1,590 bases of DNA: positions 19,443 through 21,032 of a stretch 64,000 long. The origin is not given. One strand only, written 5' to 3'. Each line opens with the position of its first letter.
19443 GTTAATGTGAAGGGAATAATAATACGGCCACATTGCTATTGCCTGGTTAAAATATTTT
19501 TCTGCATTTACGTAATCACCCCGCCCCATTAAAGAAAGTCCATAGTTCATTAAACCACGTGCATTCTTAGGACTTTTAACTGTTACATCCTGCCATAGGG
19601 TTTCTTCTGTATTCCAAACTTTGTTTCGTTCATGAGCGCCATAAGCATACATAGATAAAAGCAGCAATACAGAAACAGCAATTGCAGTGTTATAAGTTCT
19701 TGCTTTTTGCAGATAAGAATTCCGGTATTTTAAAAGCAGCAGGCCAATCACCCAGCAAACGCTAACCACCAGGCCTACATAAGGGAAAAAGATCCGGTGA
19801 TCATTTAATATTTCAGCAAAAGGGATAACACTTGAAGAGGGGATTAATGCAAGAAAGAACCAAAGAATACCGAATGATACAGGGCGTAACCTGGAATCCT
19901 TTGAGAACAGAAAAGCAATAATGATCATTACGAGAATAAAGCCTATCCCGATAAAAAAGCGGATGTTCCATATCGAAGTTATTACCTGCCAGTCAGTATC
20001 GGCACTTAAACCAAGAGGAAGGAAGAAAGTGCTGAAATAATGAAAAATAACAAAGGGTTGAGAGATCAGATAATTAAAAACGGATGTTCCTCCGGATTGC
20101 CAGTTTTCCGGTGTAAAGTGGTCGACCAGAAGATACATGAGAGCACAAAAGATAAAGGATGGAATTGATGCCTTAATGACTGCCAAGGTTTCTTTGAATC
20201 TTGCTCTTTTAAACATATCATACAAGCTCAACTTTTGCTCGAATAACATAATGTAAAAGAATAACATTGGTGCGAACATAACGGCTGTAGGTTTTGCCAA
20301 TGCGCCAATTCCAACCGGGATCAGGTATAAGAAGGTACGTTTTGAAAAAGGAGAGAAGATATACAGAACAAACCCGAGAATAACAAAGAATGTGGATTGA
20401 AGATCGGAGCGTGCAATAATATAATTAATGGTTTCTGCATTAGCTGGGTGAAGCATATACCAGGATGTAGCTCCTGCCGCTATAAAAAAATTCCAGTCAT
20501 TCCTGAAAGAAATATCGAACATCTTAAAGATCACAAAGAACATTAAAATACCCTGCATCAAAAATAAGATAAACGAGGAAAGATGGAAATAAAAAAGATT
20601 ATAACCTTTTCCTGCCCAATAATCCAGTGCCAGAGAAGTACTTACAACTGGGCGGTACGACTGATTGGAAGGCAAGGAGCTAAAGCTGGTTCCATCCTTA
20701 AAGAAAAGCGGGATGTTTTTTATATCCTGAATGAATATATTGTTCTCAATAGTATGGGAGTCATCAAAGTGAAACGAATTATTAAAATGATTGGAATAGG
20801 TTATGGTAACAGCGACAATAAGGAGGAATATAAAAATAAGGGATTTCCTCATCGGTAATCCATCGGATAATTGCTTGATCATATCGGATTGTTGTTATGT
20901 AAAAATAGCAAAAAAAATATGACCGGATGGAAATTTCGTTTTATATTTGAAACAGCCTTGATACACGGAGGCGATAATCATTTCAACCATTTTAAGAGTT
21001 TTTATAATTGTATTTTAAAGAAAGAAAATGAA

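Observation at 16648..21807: Bacterial TMTC-like (GT-C + TPR) protein in an operon with SDR, polyprenyl-P GT2 and sugar N-acetyltransferase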

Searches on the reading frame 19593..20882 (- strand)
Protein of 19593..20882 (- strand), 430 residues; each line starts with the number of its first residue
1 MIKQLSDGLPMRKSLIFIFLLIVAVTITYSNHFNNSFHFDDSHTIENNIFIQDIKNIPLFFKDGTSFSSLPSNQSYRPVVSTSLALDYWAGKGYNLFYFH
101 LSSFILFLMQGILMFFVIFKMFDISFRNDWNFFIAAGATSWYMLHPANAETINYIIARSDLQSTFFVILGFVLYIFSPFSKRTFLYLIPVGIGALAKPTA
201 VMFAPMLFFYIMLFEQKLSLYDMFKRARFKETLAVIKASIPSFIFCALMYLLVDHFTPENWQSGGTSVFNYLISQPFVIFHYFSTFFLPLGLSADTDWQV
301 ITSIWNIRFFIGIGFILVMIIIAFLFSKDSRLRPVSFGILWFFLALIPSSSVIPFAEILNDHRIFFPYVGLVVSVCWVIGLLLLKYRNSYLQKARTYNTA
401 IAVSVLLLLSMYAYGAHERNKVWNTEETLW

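Call 7: search_solved_structures(query=window:19593-20882:-, max_evalue=10, show_alignments=2)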
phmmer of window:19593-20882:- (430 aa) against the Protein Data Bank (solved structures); distinct sequences matched with E-value up to 10: 5.
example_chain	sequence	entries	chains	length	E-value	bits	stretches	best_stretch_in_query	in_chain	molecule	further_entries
5gqq_A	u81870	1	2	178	0.22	13.6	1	26-82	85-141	Heme-binding protein 2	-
4ayz_B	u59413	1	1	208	0.24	13.5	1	25-82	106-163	HEME-BINDING PROTEIN 2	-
4ayz_A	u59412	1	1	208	0.3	13.2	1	26-82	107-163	HEME-BINDING PROTEIN 2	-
3r8j_A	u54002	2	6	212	0.31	13.1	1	26-81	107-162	Heme-binding protein 2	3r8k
4b0y_A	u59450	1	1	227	0.35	13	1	26-81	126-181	HEME-BINDING PROTEIN 2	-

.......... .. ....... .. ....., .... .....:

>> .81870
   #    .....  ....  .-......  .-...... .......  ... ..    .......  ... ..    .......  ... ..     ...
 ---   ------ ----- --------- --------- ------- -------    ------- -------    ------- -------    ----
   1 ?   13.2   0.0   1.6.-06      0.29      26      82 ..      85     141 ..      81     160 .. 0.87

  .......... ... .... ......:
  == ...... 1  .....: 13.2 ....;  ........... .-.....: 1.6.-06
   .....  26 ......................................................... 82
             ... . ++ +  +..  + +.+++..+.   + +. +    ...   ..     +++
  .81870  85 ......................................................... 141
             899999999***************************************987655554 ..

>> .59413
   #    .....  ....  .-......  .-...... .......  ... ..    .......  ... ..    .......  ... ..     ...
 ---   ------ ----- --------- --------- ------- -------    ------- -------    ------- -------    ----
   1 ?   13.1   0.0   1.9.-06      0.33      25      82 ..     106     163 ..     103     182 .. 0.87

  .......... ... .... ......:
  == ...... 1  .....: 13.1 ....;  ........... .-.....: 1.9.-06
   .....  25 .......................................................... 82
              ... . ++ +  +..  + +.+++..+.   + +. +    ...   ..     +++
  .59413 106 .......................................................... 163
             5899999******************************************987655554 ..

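Call 8: find_homologous_proteins(query=window:19593-20882:-, max_evalue=0.001)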
Query window:19593-20882:- (430 aa): 1800 proteins with E <= 0.001 among 8000 candidates; the best 120 are listed.
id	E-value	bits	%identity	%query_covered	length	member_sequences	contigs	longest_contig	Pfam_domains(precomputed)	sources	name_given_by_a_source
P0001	5.2e-260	881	91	100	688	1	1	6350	PF13431.13,PF23914.2,PF25062.2,PF13414.13,PF13176.13,PF13428.13,PF14559.13,PF00515.35,PF12895.14,PF13424.13,PF13432.13,PF13181.13,PF07719.24,PF13174.13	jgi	jgi:protein O-mannosyl-transferase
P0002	6.3e-235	798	81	100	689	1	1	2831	PF13431.13,PF23914.2,PF25062.2,PF13414.13,PF13176.13,PF13428.13,PF14559.13,PF00515.35,PF13424.13,PF13432.13,PF13181.13,PF07719.24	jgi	jgi:tetratricopeptide (TPR) repeat protein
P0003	5.0e-228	775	79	100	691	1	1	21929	PF13431.13,PF23914.2,PF25062.2,PF13414.13,PF13176.13,PF13428.13,PF13374.13,PF14559.13,PF00515.35,PF12895.14,PF13424.13,PF21033.5,PF13432.13,PF13181.13,PF07719.24,PF13174.13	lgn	-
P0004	4.8e-226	769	78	100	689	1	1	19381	PF14559.13,PF23914.2,PF25062.2,PF13414.13,PF00515.35,PF13424.13,PF13176.13,PF13432.13,PF13428.13,PF13181.13,PF07719.24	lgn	-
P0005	7.8e-222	755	78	100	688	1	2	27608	PF13431.13,PF23914.2,PF25062.2,PF13414.13,PF13176.13,PF13428.13,PF13374.13,PF14559.13,PF13371.13,PF00515.35,PF12895.14,PF13424.13,PF21033.5,PF13432.13,PF13181.13,PF07719.24,PF13174.13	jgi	jgi:protein O-mannosyl-transferase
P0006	8.7e-220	748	75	100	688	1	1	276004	PF14559.13,PF13414.13,PF00515.35,PF13424.13,PF13432.13,PF13428.13,PF13181.13,PF07719.24,PF13374.13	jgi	jgi:tetratricopeptide (TPR) repeat protein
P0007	2.5e-218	743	75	100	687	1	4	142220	PF14559.13,PF23914.2,PF25062.2,PF13414.13,PF00515.35,PF13424.13,PF13432.13,PF13428.13,PF13181.13,PF07719.24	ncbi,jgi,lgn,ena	ncbi:MAG TPA: tetratricopeptide repeat protein [Bacteroidia bacterium]|jgi:tetratricopeptide (TPR) r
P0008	5.7e-218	742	75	100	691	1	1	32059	PF13431.13,PF23914.2,PF25062.2,PF13414.13,PF13176.13,PF13428.13,PF14559.13,PF13371.13,PF00515.35,PF12895.14,PF13424.13,PF21033.5,PF13432.13,PF13181.13,PF07719.24,PF13174.13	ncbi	-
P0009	1.6e-211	721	74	100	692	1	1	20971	PF13431.13,PF23914.2,PF25062.2,PF13414.13,PF13428.13,PF13374.13,PF14559.13,PF00515.35,PF13424.13,PF13432.13,PF13181.13,PF07719.24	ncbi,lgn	-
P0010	1.7e-206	704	100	75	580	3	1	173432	PF13431.13,PF23914.2,PF25062.2,PF13414.13,PF13176.13,PF13428.13,PF14559.13,PF13371.13,PF00515.35,PF12895.14,PF13424.13,PF13432.13,PF13181.13,PF07719.24,PF13174.13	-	-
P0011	1.7e-206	704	71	100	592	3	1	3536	PF14559.13,PF23914.2,PF25062.2,PF13414.13,PF00515.35,PF13424.13,PF13176.13,PF13432.13,PF13428.13,PF13181.13,PF07719.24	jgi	-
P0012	5.4e-206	703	71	99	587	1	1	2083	PF14559.13,PF13424.13,PF13428.13,PF13181.13,PF07719.24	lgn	-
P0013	1.7e-205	701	71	100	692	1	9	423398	PF13431.13,PF23914.2,PF13414.13,PF13176.13,PF13428.13,PF13374.13,PF14559.13,PF00515.35,PF12895.14,PF13424.13,PF21033.5,PF13432.13,PF13181.13,PF07719.24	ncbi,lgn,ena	-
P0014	4.4e-203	693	70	100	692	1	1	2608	PF14559.13,PF23914.2,PF13414.13,PF00515.35,PF13424.13,PF13432.13,PF13428.13,PF13181.13,PF07719.24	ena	-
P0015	4.2e-202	690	70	100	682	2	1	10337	PF13431.13,PF23914.2,PF25062.2,PF13414.13,PF13428.13,PF14559.13,PF00515.35,PF13424.13,PF21033.5,PF13432.13,PF13181.13,PF07719.24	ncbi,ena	-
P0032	3.0e-164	565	60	96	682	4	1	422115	PF13431.13,PF23914.2,PF13414.13,PF13428.13,PF13374.13,PF14559.13,PF13371.13,PF00515.35,PF12895.14,PF13424.13,PF21033.5,PF13432.13,PF13181.13,PF07719.24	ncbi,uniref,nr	ncbi:tetratricopeptide repeat protein [Emticicia fluvialis]|uniref:tetratricopeptide repeat protein 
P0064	1.0e-152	527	57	96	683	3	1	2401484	PF14559.13,PF13414.13,PF00515.35,PF13424.13,PF13428.13,PF13181.13,PF07719.24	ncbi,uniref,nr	ncbi:hypothetical protein FO440_06125 [Mucilaginibacter corticis]|uniref:Uncharacterized protein n=1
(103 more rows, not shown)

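Call 18: find_related_loci(query=window:19593-20882:-, collection=genome_contigs, flank=8000)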
Query window:19593-20882:- (430 aa) in genome_contigs; peptide patterns used: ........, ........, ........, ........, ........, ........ (x = any residue, [..] = any of these).
87 stretches matched a pattern; 16 encode a relative of the query (tblastn E <= 1e-3); 16 distinct loci.
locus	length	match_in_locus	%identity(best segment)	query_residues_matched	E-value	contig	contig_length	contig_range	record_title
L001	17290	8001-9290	82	1-430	0e+0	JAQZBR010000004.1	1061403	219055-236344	MAG: Bacteroidota bacterium isolate C_No_T20_C_bin.137 scaffold_16, whole genome shotgun sequence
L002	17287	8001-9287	75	1-430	0e+0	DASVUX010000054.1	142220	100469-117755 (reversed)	MAG TPA_asm: Bacteroidia bacterium isolate SMAG_U3328 k141_68102, whole genome shotgun sequence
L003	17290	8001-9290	75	1-430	0e+0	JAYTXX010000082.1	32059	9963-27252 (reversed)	MAG: Bacteroidota bacterium isolate GFS_6009 GFS_6009_81, whole genome shotgun sequence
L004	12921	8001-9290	70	1-430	0e+0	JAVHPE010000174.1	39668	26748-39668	MAG: Bacteroidia bacterium isolate WB02no2_35_113 NODE_391_length_39668_cov_65.670689, whole genome shotgun sequence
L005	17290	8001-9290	71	1-430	0e+0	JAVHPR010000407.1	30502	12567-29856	MAG: Bacteroidia bacterium isolate WB02no9_35_13 NODE_862_length_30502_cov_8.273098, whole genome shotgun sequence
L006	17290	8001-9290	71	1-430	0e+0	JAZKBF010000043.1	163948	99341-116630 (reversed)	MAG: Bacteroidota bacterium isolate ADI_H3L2_1_122_18_3-bin067_1 ADIH3L21_B067_1_000000000040, whole genome shotgun sequ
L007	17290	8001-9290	71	1-430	0e+0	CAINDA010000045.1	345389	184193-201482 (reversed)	MAG: uncultured Bacteroidetes bacterium isolate Kiruna_bin-09443 genome assembly, contig: bin-09443:45/72, whole genome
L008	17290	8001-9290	72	1-430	0e+0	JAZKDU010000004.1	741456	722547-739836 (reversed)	MAG: Bacteroidota bacterium isolate DC_HB_01_SPN181219-bin066 DCHB01SPN_B066_0_000000000004, whole genome shotgun sequen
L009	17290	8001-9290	70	1-430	0e+0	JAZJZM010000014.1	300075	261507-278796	MAG: Bacteroidota bacterium isolate ADI_H2L1_1_122_18_3-bin023 ADIH2L11_B023_0_000000000014, whole genome shotgun sequen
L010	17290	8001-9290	70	1-430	0e+0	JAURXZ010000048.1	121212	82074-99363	MAG: Bacteroidia bacterium isolate E10_metabat.bin.7 E10_k141_230088, whole genome shotgun sequence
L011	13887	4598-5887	68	1-430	0e+0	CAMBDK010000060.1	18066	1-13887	MAG: Chitinophaga pinensis isolate MsH-01oct19-86 genome assembly, contig: MsH-01oct19-C5987, whole genome shotgun seque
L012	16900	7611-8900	75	1-430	0e+0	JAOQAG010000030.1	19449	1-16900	MAG: Bacteroidetes bacterium isolate RYN_276 scaffold_884673, whole genome shotgun sequence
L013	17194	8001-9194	52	26-430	7e-135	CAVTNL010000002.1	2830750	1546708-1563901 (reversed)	MAG: uncultured Nitrospiraceae bacterium isolate MFD04752.bin.2.24 genome assembly, contig: contig_11909, whole genome s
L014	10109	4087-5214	66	1-430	2e-100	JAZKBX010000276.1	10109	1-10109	MAG: Bacteroidota bacterium isolate ADI_H3L2_122-bin010_1 ADIH3L2_B010_1_000000000276, whole genome shotgun sequence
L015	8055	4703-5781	68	1-430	2e-86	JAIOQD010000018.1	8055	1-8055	MAG: Bacteroidetes bacterium isolate LakeFargette_0920_ALND_MAG_35_6 LacPavin_0920_ALND_scaffold_138036, whole genome sh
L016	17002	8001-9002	24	77-430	6e-23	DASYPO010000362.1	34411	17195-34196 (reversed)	MAG TPA_asm: Bryobacteraceae bacterium isolate SMAG_U4458 k141_2689060, whole genome shotgun sequence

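Call 35: search_protein_families(library=pfam, proteins=[window:19593-20882:-], max_evalue=10)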
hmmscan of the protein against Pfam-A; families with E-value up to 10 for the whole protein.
window:19593-20882:- (430 aa): 0 families

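Call 36: predict_structure(alignment_id=A2)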
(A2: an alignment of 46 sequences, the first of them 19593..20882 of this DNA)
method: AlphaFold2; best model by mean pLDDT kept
length: 430 residues; sequences in the alignment: 46
mean_pLDDT: 86.0   pTM: 0.90
mean pLDDT of the five models: 86.0, 84.7, 83.5, 82.2, 81.4
residues with pLDDT >= 90: 246; 70-90: 119; 50-70: 47; < 50: 18
segments of 3 or more residues with pLDDT < 50: 66-73, 261-264, 350-352
pLDDT, mean of each block of 10 residues (from residue 1): 80 95 97 75 73 77 51 62 89 90 96 98 94 98 91 83 96 97 97 90 97 97 93 97 96 71 61 86 86 61 91 96 97 98 79 53 84 97 88 86 96 92 67
secondary structure, 60 per line:
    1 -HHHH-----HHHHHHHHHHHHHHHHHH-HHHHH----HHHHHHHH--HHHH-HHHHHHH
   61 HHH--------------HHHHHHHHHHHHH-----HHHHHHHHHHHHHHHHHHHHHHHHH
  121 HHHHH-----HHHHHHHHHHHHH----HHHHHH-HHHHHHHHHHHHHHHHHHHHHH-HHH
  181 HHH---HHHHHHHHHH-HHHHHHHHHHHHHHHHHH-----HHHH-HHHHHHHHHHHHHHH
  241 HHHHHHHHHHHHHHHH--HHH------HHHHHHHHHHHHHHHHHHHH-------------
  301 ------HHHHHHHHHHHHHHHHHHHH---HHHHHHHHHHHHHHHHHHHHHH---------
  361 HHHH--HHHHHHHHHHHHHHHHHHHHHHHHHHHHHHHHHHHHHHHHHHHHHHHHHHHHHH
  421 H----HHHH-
elements in order: H2-5 H11-28 H30-34 H39-46 H49-52 H54-63 H78-90 H96-125 H131-143 H148-153 H155-176 H178-183 H187-196 H198-215 H221-224 H226-256 H268-287 H307-326 H330-351 H361-364 H367-421 H426-429

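Call 38: fold_search(model_id=the predicted structure, library=pdb)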
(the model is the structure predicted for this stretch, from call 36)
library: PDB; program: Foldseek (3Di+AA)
matches with E <= 10: 300; with E <= 0.001: 0
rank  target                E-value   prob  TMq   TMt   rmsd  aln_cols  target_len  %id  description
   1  5f15                  1.2e-03  1.00  0.41  0.35  12.9       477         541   14  Crystal Structure of ArnT from Cupriavidus metallidurans bound to Undecaprenyl phosphate (released 2016-02-17)
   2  9i5k_A                2.2e-03  1.00  0.47  0.42  12.4       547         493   12  Structure of the Chaetomium thermophilum Pmt4 homodimer (C2 symmetry) (released 2025-12-24)
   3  8b6l_I                2.9e-03  1.00  0.45  0.31  14.7       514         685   10  Subtomogram average of the human Sec61-TRAP-OSTA-translocon (released 2022-12-07)
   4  9ub7_B                3.5e-03  1.00  0.37  0.39  15.0       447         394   11  Structure of glycosylphosphatidylinositol transamidase,state 1 (released 2026-04-08)
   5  5gmy_A                1.4e-02  1.00  0.46  0.26  13.7       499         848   14  Crystal structure of the Archaeoglobus fulgidus oligosaccharyltransferase (O29867_ARCFU) tethered with an acceptor pep (released 2017-02-01)
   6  3waj                  1.5e-02  1.00  0.37  0.22  14.6       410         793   12  Crystal structure of the Archaeoglobus fulgidus oligosaccharyltransferase (O29867_ARCFU) complex with Zn and sulfate (released 2013-10-30)
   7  6s7t_A                1.9e-02  1.00  0.46  0.31  11.8       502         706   11  Cryo-EM structure of human oligosaccharyltransferase complex OST-B (released 2019-12-18)
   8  8agc_A                2.2e-02  1.00  0.44  0.30  12.4       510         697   10  Structure of yeast oligosaccharylransferase complex with lipid-linked oligosaccharide and non-acceptor peptide bound (released 2022-12-07)
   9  8age_A                2.5e-02  1.00  0.43  0.31  12.6       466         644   12  Structure of yeast oligosaccharylransferase complex with acceptor peptide bound (released 2022-12-07)
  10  6gxc_A                3.6e-02  0.99  0.47  0.32  11.5       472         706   12  Bacterial oligosaccharyltransferase PglB in complex with an inhibitory peptide and a reactive lipid-linked oligosaccha (released 2018-11-14)
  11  8pn9_A                5.3e-02  0.98  0.42  0.30  13.1       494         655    9  Structure of human oligosaccharyltransferase OST-A complex bound to NGI-1 (released 2024-05-08)
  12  9i5l_A                7.1e-02  0.98  0.31  0.21  10.4       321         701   13  Structure of the Chaetomium thermophilum Pmt4 homodimer (C1 symmetry) (released 2025-12-24)
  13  6t1z                  9.5e-02  0.21  0.14  0.15  22.0       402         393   12  LmrP from L. lactis, in an outward-open conformation, bound to Hoechst 33342 (released 2020-07-29)
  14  6p25_B                1.3e-01  0.97  0.32  0.22   9.9       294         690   14  Structure of S. cerevisiae protein O-mannosyltransferase Pmt1-Pmt2 complex bound to the sugar donor and a peptide acce (released 2019-07-10)
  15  5ogl_A                1.6e-01  0.96  0.47  0.32  11.7       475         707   12  Structure of bacterial oligosaccharyltransferase PglB in complex with an acceptor peptide and an lipid-linked oligosac (released 2017-10-25)
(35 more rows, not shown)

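Call 40: find_encoding_contigs(protein=P0032, flank=9000, max_places=1)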
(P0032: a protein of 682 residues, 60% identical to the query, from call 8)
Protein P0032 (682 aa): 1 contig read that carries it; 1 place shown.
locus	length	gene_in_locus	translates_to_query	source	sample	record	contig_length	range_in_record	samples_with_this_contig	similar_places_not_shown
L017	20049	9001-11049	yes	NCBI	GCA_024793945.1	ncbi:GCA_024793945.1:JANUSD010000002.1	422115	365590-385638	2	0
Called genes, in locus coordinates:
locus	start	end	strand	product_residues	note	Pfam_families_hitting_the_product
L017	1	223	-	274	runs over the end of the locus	PF02900:LigB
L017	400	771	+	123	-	PF04241:DUF423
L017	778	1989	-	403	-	PF00083:Sugar_tr, PF07690:MFS_1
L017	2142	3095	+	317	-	PF28532:DUF8428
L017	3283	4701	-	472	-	PF18294:Pept_S41_N, PF00595:PDZ, PF13180:PDZ_2 (weak), PF17820:PDZ_6, PF03572:Peptidase_S41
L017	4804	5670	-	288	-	PF25539:Bestrophin_2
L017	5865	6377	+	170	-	PF00300:His_Phos_1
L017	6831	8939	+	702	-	PF02897:Peptidase_S9_N, PF00326:Peptidase_S9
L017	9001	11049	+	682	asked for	PF12895:ANAPC3 (faint), PF23914:TPR_CcmH_CycH (faint), PF13432:TPR_16 (weak), PF13431:TPR_17 (weak), PF14559:TPR_19 (weak), PF13432:TPR_16 (weak), PF00515:TPR_1, PF13181:TPR_8 (weak), +7 more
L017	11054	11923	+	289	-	PF13489:Methyltransf_23, PF08241:Methyltransf_11, PF08242:Methyltransf_12 (weak)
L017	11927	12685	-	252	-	PF00535:Glycos_transf_2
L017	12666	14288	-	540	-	PF01266:DAO, PF12831:FAD_oxidored (weak), PF16901:DAO_C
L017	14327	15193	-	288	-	PF01040:UbiA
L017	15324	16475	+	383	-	PF13439:Glyco_transf_4, PF13477:Glyco_trans_4_2, PF13579:Glyco_trans_4_4, PF20706:GT4-conflict, PF00534:Glycos_transf_1, PF13692:Glyco_trans_1_4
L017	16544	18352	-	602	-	PF02518:HATPase_c, PF13589:HATPase_c_3, PF00183:HSP90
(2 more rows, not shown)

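Call 41: find_encoding_contigs(protein=P0064, flank=9000, max_places=1)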
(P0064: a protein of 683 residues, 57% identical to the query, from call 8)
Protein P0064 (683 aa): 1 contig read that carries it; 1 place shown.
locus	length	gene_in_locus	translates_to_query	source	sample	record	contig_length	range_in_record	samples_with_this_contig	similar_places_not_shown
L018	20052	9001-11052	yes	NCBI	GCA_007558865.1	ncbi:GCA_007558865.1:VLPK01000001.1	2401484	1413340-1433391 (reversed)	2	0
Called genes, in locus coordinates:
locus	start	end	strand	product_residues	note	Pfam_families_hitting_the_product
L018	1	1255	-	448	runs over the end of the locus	PF00083:Sugar_tr, PF06779:MFS_4, PF07690:MFS_1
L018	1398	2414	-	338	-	PF01263:Aldose_epim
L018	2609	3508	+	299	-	PF02311:AraC_binding, PF07883:Cupin_2, PF00165:HTH_AraC, PF12833:HTH_18, PF00165:HTH_AraC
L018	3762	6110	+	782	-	PF14498:Glyco_hyd_65N_2, PF22124:Glyco_hydro_95_cat, PF21307:Glyco_hydro_95_C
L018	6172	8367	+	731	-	PF16875:Glyco_hydro_36N, PF02065:Melibiase, PF16874:Glyco_hydro_36C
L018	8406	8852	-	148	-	PF07606:DUF1569, PF12867:DinB_2 (weak)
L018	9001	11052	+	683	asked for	PF00515:TPR_1 (faint), PF07719:TPR_2 (faint), PF13181:TPR_8 (faint), PF13414:TPR_11 (faint), PF13424:TPR_12 (faint), PF13428:TPR_14 (faint), PF14559:TPR_19 (faint)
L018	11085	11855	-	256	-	PF06283:ThuA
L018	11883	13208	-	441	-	PF16317:Glyco_hydro_99 (weak)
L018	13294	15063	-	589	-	PF00756:Esterase, PF08450:SGL, PF03088:Str_synth (faint)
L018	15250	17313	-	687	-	-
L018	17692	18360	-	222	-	PF00072:Response_reg, PF00196:GerE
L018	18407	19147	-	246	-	PF07730:HisKA_3, PF02518:HATPase_c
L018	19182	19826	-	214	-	-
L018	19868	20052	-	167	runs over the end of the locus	-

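Call 42: search_protein_representatives(alignment_id=A3)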
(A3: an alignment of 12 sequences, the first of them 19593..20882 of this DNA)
Query: 12 sequences, 423 profile positions. Proteins with E-value up to 0.001 (for the whole library): 56287; up to 1e-10: 27257; up to 1e-30: 2218. The best 150 are listed.
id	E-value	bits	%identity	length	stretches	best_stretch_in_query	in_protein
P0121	4.5e-197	671.6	-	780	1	2-423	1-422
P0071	2.9e-191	652.4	-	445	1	3-423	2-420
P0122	5.5e-173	592.2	-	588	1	8-423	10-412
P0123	4.2e-165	566.3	-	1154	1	4-423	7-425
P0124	9.3e-160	548.7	-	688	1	4-423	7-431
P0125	3.8e-157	540.0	-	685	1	9-423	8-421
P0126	3.9e-154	530.1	-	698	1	4-423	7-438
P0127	3.7e-151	520.3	-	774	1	6-423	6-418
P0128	4.9e-151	519.9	-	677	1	5-423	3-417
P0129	6.9e-151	519.4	-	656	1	7-423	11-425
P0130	2.4e-150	517.7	-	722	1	8-423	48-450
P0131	2.6e-150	517.5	-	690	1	7-423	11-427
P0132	7.3e-150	516.1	-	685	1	7-423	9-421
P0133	1.8e-148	511.5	-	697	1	6-423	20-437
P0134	1.1e-147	508.8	-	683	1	2-423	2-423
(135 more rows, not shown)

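Call 43: search_solved_structures(query=A3, max_evalue=10, show_alignments=3)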
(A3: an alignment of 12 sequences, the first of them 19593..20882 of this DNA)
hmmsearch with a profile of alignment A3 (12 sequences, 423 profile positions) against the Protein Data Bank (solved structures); distinct sequences matched with E-value up to 10: 0.
